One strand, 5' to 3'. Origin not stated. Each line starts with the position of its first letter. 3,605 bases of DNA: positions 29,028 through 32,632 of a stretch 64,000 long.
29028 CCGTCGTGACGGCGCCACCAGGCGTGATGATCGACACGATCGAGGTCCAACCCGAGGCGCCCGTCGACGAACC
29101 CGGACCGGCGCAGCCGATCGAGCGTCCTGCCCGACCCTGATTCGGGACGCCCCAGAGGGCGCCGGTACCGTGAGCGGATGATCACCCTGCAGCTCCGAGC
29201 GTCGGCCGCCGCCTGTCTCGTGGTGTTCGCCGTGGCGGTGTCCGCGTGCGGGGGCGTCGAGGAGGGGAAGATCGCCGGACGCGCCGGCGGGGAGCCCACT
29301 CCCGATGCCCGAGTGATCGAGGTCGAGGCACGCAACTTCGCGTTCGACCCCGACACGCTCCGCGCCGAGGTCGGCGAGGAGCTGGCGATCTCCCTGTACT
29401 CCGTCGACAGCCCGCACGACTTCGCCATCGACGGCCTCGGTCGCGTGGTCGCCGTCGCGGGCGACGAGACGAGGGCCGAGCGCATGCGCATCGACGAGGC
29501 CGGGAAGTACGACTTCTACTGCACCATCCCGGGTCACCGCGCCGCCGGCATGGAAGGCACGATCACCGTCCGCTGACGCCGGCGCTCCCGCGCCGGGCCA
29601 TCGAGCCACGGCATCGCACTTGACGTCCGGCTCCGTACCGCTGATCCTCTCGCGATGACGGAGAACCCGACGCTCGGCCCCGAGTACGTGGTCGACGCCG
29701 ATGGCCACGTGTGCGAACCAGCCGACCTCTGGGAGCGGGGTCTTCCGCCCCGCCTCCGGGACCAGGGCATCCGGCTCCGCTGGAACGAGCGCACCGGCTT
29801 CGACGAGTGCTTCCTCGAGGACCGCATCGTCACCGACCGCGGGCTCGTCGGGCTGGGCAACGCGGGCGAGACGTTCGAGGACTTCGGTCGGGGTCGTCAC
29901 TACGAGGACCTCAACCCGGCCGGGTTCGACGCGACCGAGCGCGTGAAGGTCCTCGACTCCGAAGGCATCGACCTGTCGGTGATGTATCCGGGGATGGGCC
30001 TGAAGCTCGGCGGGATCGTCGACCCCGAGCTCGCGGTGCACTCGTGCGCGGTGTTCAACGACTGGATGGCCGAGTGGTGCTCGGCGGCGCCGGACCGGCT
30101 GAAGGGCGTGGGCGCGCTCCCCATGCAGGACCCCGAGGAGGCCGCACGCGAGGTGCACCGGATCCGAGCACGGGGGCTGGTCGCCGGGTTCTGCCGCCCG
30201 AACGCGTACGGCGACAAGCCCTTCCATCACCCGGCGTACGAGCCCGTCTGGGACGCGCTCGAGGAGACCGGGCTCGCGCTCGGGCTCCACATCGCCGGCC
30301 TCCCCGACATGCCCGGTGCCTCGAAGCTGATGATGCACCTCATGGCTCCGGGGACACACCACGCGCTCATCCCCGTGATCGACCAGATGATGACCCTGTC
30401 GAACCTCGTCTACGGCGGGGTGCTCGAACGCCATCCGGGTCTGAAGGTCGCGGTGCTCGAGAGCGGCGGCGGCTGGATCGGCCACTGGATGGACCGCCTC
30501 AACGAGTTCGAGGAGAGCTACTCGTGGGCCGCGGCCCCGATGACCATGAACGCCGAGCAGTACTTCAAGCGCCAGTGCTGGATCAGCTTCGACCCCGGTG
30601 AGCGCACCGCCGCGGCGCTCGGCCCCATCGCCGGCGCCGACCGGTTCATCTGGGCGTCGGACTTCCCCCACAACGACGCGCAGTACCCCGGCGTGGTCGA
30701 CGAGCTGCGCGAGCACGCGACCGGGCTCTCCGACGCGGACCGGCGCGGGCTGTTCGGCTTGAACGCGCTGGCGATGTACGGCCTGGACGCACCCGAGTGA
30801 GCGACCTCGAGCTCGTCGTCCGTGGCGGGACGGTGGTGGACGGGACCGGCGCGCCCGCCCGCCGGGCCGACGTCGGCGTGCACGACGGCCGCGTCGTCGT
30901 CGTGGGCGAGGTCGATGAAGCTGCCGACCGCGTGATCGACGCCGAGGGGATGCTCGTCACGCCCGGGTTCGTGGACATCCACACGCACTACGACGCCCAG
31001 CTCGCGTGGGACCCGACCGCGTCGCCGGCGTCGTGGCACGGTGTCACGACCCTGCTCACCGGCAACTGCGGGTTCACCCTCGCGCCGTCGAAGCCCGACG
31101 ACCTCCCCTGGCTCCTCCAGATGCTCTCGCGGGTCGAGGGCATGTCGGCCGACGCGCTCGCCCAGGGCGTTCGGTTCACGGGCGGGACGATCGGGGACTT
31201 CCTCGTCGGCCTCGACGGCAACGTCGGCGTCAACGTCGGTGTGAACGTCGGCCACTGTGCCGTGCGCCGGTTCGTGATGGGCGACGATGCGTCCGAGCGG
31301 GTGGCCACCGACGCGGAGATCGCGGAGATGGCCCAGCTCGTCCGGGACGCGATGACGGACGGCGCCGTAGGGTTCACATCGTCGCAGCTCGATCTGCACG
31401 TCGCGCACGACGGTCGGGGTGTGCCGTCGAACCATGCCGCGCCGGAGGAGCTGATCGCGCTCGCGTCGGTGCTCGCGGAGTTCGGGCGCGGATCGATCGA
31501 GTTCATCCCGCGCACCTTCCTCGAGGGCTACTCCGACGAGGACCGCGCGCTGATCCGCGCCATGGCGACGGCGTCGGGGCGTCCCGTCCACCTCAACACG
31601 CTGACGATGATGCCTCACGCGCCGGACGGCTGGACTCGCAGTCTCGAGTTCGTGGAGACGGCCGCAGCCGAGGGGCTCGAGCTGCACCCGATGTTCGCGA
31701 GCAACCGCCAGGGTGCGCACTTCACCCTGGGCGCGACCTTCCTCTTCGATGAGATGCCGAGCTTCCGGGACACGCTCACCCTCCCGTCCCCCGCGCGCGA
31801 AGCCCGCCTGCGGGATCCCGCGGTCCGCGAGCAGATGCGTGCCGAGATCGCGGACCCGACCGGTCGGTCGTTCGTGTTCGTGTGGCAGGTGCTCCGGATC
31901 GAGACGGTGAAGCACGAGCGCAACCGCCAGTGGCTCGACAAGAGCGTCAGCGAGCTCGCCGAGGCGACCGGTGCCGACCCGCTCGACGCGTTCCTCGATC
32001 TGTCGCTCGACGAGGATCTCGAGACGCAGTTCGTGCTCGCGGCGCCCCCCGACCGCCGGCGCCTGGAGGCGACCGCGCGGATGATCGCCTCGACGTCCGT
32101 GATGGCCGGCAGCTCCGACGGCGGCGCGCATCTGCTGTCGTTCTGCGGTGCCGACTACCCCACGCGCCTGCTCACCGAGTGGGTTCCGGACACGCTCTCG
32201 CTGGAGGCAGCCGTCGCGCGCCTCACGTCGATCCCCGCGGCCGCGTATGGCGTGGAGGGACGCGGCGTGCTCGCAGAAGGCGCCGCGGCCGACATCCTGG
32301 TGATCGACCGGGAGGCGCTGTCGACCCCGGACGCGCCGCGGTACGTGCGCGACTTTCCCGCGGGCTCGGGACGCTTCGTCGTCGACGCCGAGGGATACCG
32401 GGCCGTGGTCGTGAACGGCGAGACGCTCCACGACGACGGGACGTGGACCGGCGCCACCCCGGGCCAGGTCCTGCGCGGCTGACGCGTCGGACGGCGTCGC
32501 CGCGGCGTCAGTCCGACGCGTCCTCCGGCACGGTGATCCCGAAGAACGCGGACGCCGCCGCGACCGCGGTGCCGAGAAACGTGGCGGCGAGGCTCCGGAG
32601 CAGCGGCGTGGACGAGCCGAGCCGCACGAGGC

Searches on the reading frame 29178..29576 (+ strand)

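Call 16: search_protein_families(library=pfam, proteins=[window:29178-29576:+], max_evalue=0.001)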
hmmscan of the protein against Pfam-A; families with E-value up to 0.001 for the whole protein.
window:29178-29576:+ (132 aa): 2 families
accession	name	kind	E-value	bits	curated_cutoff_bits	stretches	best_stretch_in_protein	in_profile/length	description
PF00127.26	Copper-bind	-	4.2e-09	37.2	21.2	1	48-131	6-98/99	Copper binding proteins, plastocyanin/azurin family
PF13473.12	Cupredoxin_1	-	2.8e-08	34.1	27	1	41-131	17-104/104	Cupredoxin-like domain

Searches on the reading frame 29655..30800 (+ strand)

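Call 16: search_protein_families(library=pfam, proteins=[window:29655-30800:+], max_evalue=0.001)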
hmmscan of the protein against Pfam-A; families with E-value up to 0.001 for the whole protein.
window:29655-30800:+ (381 aa): 1 family
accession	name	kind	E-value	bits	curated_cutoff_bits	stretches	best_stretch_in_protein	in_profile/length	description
PF04909.20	Amidohydro_2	-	2.9e-30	106.5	26.4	1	109-377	40-289/289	Amidohydrolase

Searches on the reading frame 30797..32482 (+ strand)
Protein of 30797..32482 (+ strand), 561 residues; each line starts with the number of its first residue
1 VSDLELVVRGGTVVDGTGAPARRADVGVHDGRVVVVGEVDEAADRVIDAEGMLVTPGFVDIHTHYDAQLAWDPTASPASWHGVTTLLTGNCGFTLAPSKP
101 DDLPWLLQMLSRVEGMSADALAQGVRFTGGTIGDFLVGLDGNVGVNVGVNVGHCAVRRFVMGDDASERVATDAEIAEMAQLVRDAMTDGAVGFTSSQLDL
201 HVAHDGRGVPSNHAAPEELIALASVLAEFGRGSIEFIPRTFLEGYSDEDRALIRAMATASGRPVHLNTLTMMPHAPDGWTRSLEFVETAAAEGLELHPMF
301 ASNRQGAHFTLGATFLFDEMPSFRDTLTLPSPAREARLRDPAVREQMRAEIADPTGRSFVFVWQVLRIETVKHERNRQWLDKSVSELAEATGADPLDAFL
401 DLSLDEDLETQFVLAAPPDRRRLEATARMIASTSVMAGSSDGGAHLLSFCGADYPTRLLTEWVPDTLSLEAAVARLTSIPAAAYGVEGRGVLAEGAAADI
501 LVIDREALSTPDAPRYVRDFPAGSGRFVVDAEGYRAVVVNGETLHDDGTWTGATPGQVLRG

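Call 16: search_protein_families(library=pfam, proteins=[window:30797-32482:+], max_evalue=0.001)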
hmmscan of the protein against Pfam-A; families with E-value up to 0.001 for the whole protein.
window:30797-32482:+ (561 aa): 2 families
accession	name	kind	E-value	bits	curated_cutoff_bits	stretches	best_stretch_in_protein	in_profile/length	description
PF07969.17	Amidohydro_3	-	2.1e-38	133.5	29.7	1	45-544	1-471/472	Amidohydrolase family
PF01979.26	Amidohydro_1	-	6.3e-09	36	25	0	463-524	276-323/345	Amidohydrolase family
